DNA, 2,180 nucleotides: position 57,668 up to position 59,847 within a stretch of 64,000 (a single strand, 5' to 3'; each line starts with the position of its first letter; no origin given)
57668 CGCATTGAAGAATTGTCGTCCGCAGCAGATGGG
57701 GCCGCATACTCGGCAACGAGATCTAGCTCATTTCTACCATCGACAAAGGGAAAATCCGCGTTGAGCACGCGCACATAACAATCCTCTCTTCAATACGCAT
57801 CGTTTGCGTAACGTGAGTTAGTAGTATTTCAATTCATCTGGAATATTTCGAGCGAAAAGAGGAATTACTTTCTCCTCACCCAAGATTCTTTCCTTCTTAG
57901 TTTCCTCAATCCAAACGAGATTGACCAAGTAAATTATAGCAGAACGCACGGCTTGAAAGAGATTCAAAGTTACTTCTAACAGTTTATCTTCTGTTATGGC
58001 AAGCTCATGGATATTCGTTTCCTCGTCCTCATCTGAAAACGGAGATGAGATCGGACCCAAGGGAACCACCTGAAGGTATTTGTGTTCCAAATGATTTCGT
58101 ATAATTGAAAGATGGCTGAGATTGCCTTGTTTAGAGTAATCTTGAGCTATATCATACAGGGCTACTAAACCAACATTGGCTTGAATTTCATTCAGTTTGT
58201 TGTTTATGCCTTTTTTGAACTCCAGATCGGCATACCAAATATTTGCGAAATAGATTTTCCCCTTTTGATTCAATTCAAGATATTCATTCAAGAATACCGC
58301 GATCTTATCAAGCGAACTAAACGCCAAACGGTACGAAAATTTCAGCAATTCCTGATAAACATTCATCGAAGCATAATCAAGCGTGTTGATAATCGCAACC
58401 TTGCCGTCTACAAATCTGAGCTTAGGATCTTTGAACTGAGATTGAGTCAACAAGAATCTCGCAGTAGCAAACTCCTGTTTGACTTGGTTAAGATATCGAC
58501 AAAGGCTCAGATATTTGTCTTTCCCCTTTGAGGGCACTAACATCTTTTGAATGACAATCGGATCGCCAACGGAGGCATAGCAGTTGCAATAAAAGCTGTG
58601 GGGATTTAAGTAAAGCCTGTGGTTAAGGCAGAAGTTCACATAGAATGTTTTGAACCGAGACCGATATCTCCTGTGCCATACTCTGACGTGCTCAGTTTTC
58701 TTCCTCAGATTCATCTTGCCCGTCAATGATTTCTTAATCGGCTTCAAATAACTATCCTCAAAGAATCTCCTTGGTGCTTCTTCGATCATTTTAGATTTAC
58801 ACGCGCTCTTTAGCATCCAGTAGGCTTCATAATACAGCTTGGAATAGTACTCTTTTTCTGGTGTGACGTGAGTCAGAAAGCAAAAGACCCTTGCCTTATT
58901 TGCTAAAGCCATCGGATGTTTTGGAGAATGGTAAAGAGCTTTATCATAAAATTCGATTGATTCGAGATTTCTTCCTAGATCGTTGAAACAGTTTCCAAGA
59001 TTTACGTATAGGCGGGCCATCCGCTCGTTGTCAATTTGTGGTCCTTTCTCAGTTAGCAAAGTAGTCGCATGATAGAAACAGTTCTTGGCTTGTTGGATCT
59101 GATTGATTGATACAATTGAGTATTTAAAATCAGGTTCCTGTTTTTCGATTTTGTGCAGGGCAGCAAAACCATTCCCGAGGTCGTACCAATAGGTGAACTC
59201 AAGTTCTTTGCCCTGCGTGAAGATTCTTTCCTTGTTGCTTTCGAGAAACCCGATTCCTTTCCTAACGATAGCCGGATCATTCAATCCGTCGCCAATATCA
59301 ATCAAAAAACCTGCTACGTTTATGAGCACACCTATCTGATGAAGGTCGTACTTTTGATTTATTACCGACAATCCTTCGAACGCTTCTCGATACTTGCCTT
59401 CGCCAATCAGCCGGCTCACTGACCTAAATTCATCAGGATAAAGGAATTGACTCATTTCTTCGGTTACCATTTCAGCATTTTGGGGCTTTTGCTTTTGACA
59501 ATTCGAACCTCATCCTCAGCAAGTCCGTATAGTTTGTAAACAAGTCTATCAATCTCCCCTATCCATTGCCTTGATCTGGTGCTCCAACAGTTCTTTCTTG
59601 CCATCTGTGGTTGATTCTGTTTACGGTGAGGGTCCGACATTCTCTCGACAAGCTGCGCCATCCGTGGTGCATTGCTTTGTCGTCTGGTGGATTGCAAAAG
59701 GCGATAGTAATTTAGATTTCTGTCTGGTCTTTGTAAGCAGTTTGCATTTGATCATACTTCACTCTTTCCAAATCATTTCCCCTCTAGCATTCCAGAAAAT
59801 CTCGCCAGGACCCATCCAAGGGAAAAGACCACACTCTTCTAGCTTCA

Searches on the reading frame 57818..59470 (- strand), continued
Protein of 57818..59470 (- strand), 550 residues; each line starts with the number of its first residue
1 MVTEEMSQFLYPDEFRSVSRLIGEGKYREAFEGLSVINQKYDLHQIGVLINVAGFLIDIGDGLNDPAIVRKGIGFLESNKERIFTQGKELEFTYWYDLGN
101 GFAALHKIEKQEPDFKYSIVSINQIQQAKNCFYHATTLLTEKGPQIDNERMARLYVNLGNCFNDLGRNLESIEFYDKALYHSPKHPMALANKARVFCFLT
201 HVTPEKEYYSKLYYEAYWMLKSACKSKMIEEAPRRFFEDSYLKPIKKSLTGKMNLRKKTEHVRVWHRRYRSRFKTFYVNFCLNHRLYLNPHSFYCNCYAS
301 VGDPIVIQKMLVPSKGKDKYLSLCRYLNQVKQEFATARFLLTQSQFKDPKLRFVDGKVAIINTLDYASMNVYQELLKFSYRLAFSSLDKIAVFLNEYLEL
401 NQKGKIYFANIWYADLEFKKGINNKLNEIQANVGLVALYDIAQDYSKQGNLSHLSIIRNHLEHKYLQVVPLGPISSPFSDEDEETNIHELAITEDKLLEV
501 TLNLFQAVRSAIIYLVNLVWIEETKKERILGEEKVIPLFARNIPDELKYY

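Call 19: find_related_loci(query=A3, collection=genome_contigs, flank=8000)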
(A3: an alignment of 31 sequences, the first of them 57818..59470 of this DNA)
Query A3 (550 aa) in genome_contigs; peptide patterns used: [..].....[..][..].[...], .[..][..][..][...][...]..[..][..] (x = any residue, [..] = any of these).
336 stretches matched a pattern; 142 encode a relative of the query (tblastn E <= 1e-3); the best 80 are kept; 80 distinct loci.
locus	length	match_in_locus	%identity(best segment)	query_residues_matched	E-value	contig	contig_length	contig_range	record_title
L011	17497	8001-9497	35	18-547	9e-77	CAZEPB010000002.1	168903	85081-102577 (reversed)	MAG TPA_asm: uncultured Candidatus Bathyarchaeia archaeon isolate binchicken_co294_146 genome assembly, contig: NODE_144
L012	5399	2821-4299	35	35-548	1e-74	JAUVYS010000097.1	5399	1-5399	MAG: Candidatus Bathyarchaeota archaeon isolate CSMAG_1248 CSMAG_1248_k141_1274820_length_5399_cov_7.0000, whole genome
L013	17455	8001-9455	36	31-530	6e-73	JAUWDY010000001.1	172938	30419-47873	MAG: Candidatus Bathyarchaeota archaeon isolate CSMAG_2176 CSMAG_2176_k141_750128_length_172938_cov_15.0000, whole genom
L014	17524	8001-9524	34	13-542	1e-72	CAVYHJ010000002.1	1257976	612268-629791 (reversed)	MAG: uncultured bacterium isolate MFD01231.bin.1.77 genome assembly, contig: contig_13158, whole genome shotgun sequence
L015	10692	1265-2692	34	53-548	6e-69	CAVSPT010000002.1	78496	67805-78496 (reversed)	MAG: Candidatus Aminicenantes bacterium isolate MFD01476.bin.1.151 genome assembly, contig: contig_118823, whole genome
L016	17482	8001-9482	31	12-526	3e-68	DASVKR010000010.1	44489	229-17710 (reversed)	MAG TPA_asm: Candidatus Cryosericum sp. isolate SMAG_U3051 k141_825547, whole genome shotgun sequence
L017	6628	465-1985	32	15-532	5e-66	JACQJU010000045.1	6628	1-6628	MAG: Candidatus Gottesmanbacteria bacterium isolate NC_groundwater_1159_Ag_S-0.1um_39_55 S_p1_S3_coassembly_k141_608561,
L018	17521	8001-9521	32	15-540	1e-64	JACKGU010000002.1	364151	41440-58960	MAG: Candidatus Nomurabacteria bacterium isolate HK-STAS-PATE-46 HK-STAS-PATE-46_2, whole genome shotgun sequence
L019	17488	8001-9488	32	15-528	2e-64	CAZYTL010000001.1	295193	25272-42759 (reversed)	MAG TPA_asm: uncultured Gammaproteobacteria bacterium isolate SRP323688_co1_138 genome assembly, contig: NODE_51_length_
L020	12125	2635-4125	31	15-529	4e-62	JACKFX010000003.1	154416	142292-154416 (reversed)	MAG: Pseudomonadales bacterium isolate HK-STAS-PATE-16 HK-STAS-PATE-16_3, whole genome shotgun sequence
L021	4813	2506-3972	32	25-535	3e-62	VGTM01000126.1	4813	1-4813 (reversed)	MAG: Methanobacteriota archaeon isolate K_DeepCast_300m_m2_256 K_DeepCast_300m_m2_256_Ga0194111_10033324, whole genome s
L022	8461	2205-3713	31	15-539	9e-62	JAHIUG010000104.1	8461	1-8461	MAG: Patescibacteria group bacterium isolate MM_PC_MetaG.mb.242 MM_PC_MetaG.mb.242_k141_1705158, whole genome shotgun se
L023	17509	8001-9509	30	15-528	1e-61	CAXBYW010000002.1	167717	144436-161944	MAG TPA_asm: uncultured bacterium isolate SRR3725731_binner12_Refined_73 genome assembly, contig: ERZ4200997.20, whole g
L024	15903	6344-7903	29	2-548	3e-60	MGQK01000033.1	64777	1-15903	MAG: Deltaproteobacteria bacterium RBG_13_61_14 RBG_13_scaffold_160, whole genome shotgun sequence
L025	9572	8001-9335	33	52-526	2e-59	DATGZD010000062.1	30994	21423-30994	MAG TPA_asm: Candidatus Sulfotelmatobacter sp. isolate SMAG_U10654 k141_287307, whole genome shotgun sequence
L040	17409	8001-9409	37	39-548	5e-40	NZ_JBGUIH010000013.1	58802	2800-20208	MAG: Methanobrevibacter sp. isolate ruminal_MAG_331 ruminal_MAG_331_contig_0013, whole genome shotgun sequence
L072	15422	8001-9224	27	146-538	1e-31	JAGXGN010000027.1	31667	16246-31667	MAG: Halomonas sp. isolate LH_M4 k141_260508, whole genome shotgun sequence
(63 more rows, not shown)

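Call 26: search_protein_families(library=pfam, proteins=[L019:3132-5363:-, L019:5758-7680:+, L072:2077-5187:+, L040:2745-4793:+], max_evalue=0.00001)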
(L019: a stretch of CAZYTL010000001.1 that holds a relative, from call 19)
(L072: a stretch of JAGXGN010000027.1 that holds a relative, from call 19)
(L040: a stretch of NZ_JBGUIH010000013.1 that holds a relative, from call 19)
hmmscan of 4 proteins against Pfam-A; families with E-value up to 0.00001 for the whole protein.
L019:3132-5363:- (744 aa): 2 families
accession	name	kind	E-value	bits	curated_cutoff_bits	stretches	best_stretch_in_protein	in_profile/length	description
PF02384.22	N6_Mtase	-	8.4e-102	341.1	20.4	1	186-490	2-309/311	N-6 DNA Methylase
PF12161.14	HsdM_N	-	1.6e-22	81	24.5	1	13-173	1-133/135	HsdM N-terminal domain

L019:5758-7680:+ (641 aa): 1 family
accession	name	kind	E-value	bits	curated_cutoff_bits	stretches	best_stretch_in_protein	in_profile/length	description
PF23899.1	SU10_portal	-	3.7e-10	39.3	30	1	179-514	192-508/593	Phage SU10 portal protein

L072:2077-5187:+ (1037 aa): 6 families
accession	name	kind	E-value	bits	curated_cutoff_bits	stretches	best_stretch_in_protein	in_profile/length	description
PF12008.13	EcoR124_C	-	1e-67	229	23.1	1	751-1023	1-259/260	Type I restriction and modification enzyme - subunit R C terminal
PF22679.2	T1R_D3-like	-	1.5e-62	211.2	27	1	544-726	1-157/158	Type I restriction enzyme subunit R domain 3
PF18766.7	SWI2_SNF2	-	6e-55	186.7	26.7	1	271-518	1-213/221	SWI2/SNF2 ATPase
PF04851.21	ResIII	-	7.3e-41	140.3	22.5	1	266-445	2-163/164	Type III restriction enzyme, res subunit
PF04313.20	HSDR_N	-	1.7e-36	126.4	25.1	1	23-208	2-196/198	Type I restriction enzyme R protein N terminus (HSDR_N)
PF00270.35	DEAD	-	4.8e-07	30.1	26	1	270-445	2-161/167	DEAD/DEAH box helicase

L040:2745-4793:+ (683 aa): 1 family
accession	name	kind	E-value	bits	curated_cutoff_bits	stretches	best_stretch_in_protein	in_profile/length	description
PF01555.25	N6_N4_Mtase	-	8.9e-32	111.3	26.7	1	118-492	1-219/221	DNA methylase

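Call 28: find_encoding_contigs(protein=P0123, flank=6000, max_places=3)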
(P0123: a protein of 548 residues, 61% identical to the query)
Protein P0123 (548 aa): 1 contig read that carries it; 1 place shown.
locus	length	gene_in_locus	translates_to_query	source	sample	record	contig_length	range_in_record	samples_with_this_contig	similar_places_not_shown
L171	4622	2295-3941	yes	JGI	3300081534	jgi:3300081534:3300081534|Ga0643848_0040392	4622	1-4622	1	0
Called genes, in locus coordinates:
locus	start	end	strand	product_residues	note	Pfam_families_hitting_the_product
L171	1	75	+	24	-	?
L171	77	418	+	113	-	-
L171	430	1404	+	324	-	PF21068:ATPgraspMvdD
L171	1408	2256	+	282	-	PF18967:PycTM (faint)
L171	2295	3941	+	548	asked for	PF00515:TPR_1 (weak), PF18733:HEPN_LA2681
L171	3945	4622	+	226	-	?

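Call 35: search_protein_families(library=pfam, proteins=[L171:1408-2256:+, L171:77-418:+], max_evalue=10)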
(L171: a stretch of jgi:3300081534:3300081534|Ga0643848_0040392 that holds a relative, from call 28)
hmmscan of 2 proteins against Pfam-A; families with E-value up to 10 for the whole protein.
L171:1408-2256:+ (282 aa): 7 families
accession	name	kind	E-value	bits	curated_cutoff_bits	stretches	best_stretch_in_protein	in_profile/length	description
PF20990.2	DUF2207_C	-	0.00049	20.3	33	1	29-142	76-191/247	Predicted membrane protein (DUF2207) C-terminal domain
PF10654.15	DUF2481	-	0.027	15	27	1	37-92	28-83/126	Protein of unknown function (DUF2481)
PF08720.15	Hema_stalk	-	0.051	13.7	26.9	1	66-119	64-120/175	Influenza C hemagglutinin stalk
PF18555.7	MobL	-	0.072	12.5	28.5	1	34-82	256-303/383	MobL relaxases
PF14235.11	DUF4337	-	0.093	13.3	27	1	34-126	64-149/161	Domain of unknown function (DUF4337)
PF04977.20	DivIC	-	1.2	9.5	28.9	1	53-91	31-65/80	Septum formation initiator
PF12729.13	4HB_MCP_1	-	4.3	7.3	27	1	26-85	72-131/181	Four helix bundle sensory module for signal transduction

L171:77-418:+ (113 aa): 0 families

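Call 67: find_related_loci(query=A6, collection=metagenome_contigs, flank=8000)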
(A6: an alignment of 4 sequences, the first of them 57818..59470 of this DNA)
Query A6 (550 aa) in metagenome_contigs; peptide patterns used: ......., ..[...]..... (x = any residue, [..] = any of these).
209 stretches matched a pattern; 3 encode a relative of the query (tblastn E <= 1e-3); 3 distinct loci.
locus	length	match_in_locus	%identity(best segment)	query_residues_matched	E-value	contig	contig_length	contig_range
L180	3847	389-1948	27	17-547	1e-42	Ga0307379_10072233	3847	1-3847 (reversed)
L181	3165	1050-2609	27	17-547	9e-43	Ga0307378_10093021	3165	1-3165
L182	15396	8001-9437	27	51-539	3e-41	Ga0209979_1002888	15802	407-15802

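Call 79: search_solved_structures(query=A3, max_evalue=1)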
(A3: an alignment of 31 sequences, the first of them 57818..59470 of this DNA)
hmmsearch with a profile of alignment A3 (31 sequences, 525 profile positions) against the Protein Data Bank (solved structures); distinct sequences matched with E-value up to 1: 115 (the best 60 are shown).
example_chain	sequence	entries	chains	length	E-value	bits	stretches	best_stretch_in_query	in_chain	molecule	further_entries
9qhb_A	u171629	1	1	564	1.1e-107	363.8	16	110-181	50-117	Engineered tetratricopeptide repeat protein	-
8bu0_A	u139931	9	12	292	6.7e-65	222.6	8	111-183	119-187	Consensus tetratricopeptide repeat protein | Crystal structure of an 8-repeat consensus TPR superhelix with Zinc. | Monomer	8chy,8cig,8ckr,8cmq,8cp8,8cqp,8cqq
9qhc_A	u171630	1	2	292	2.8e-57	197.5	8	112-183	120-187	Engineered tetratricopeptide repeat protein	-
7ntf_A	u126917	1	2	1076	8.6e-40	139.8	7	131-184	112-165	Isoform 1 of UDP-N-acetylglucosamine--peptide N-acetylglucosaminyltransferase 110 kDa subu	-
7yeh_B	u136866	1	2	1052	8.8e-40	139.7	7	131-184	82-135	UDP-N-acetylglucosamine--peptide N-acetylglucosaminyltransferase 110 kDa subunit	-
7yea_A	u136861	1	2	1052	8.9e-40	139.7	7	131-184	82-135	UDP-N-acetylglucosamine--peptide N-acetylglucosaminyltransferase 110 kDa subunit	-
1w3b_A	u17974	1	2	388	8.6e-35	123.3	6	131-185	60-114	UDP-N-ACETYLGLUCOSAMINE--PEPTIDE N-ACETYLGLUCOSAMINYLTRANSFERASE 110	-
6eou_A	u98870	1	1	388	1.2e-34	122.8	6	131-185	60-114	UDP-N-acetylglucosamine--peptide N-acetylglucosaminyltransferase 110 kDa subunit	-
8ch0_A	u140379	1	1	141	6.8e-30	107.1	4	110-177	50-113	Consensus tetratricopeptide repeat protein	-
2fo7_A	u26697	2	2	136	8.5e-27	96.9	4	111-169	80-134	SYNTHETIC CONSENSUS TPR PROTEIN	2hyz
9gzg_A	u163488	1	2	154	1.9e-24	89.1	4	115-181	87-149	Engineered CTPR protein with glutamic acids for conductivity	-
7obi_A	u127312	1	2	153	2e-23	85.7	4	116-180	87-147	CTPR-rv4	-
1na0_A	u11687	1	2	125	4.4e-20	74.7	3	137-182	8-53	designed protein CTPR3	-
2wqh_A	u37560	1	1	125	7.3e-19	70.7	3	111-181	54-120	CTPR3Y3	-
3kd7_A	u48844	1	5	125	4.1e-16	61.6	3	138-183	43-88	CTPR390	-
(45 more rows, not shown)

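Call 83: find_related_loci(query=A3, collection=viral_contigs, flank=8000)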
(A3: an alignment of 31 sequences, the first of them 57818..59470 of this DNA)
Query A3 (550 aa) in viral_contigs; peptide patterns used: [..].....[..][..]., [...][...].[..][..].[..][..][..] (x = any residue, [..] = any of these).
151 stretches matched a pattern; 20 encode a relative of the query (tblastn E <= 1e-3); 20 distinct loci.
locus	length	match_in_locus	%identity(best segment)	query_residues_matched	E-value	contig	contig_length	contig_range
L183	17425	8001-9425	33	53-550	1e-69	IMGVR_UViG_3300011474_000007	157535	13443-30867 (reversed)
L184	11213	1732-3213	32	15-519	3e-66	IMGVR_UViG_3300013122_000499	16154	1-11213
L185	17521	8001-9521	31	15-532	1e-65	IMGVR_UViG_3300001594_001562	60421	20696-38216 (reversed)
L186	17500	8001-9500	32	15-532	3e-64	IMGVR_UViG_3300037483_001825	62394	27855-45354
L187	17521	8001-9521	30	15-532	1e-60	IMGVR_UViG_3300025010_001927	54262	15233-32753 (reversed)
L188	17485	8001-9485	29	18-525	3e-36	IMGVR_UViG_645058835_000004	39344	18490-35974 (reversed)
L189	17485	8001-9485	29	18-525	3e-36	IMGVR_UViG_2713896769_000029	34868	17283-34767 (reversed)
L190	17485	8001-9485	29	18-525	2e-36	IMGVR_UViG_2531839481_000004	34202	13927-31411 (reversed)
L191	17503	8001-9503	27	18-547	9e-35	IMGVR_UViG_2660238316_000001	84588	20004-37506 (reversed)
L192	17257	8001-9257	27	126-548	6e-33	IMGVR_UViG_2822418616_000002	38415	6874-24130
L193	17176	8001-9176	29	139-532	1e-29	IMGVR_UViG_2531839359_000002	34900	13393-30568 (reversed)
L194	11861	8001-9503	25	24-548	1e-29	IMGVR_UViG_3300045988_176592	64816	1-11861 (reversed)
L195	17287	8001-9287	28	95-536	5e-28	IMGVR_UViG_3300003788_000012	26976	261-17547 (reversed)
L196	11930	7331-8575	29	98-525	1e-26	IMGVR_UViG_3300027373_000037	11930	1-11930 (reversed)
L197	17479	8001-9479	25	50-550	7e-26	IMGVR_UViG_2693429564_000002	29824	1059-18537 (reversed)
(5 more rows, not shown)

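Call 88: search_protein_families(library=pfam, alignment_id=A8, max_evalue=0.00001)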
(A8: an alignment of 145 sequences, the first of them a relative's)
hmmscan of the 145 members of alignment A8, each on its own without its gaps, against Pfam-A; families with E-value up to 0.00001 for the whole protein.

A. member 1, L011:6835-7623:+ (263 aa): 0 families

B. families by the number of members that match (of 145 scanned): 101 families (the first 25 are shown)
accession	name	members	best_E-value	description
PF11775.14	CobT_C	5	3.3e-18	Cobalamin biosynthesis protein CobT VWA domain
PF02384.22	N6_Mtase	3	6.1e-71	N-6 DNA Methylase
PF22296.2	bAvd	3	4e-23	bAvd-like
PF07693.20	KAP_NTPase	2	1.4e-47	KAP family P-loop domain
PF01555.25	N6_N4_Mtase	2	8e-42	DNA methylase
PF07669.17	Eco57I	2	2.6e-40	Eco57I restriction-modification methylase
PF04313.20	HSDR_N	2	1.8e-27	Type I restriction enzyme R protein N terminus (HSDR_N)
PF01381.28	HTH_3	2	2.3e-19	Helix-turn-helix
PF00589.27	Phage_integrase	2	3.6e-19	Phage integrase family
PF16872.10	putAbiC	2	3.3e-16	Putative phage abortive infection protein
PF12844.13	HTH_19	2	5.5e-12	Helix-turn-helix domain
PF22722.2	NA-iREase1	2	6.7e-12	NACHT-associated inactive Restriction Endonuclease 1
PF13424.12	TPR_12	2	1e-11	Tetratricopeptide repeat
PF13560.12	HTH_31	2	1.5e-11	Helix-turn-helix domain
PF20473.4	MmeI_Mtase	2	5.5e-11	MmeI, DNA-methyltransferase domain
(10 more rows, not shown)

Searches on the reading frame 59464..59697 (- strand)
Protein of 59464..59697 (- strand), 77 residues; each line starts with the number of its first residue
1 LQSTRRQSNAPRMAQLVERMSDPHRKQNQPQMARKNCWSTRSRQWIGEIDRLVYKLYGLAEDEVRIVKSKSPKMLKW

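Call 3: search_protein_families(library=pfam, proteins=[window:59464-59697:-], max_evalue=0.1)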
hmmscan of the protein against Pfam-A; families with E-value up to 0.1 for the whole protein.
window:59464-59697:- (77 aa): 0 families

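Call 4: search_protein_families(library=padloc, proteins=[window:59464-59697:-], max_evalue=0.1)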
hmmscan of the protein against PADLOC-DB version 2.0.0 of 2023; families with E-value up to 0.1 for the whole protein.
window:59464-59697:- (77 aa): 3 families
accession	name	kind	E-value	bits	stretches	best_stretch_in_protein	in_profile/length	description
PDLC03609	REase_MTase_IIG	-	3.7e-05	19.7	1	45-69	1039-1063/1066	Type IIG restriction enzyme-methyltransferase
PDLC03612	REase_MTase_IIG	-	0.0026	13.9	1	42-70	1218-1246/1247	Type IIG restriction enzyme-methyltransferase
PDLC03596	REase_MTase_IIG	-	0.015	11.3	1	32-69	1107-1144/1148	Type IIG restriction enzyme-methyltransferase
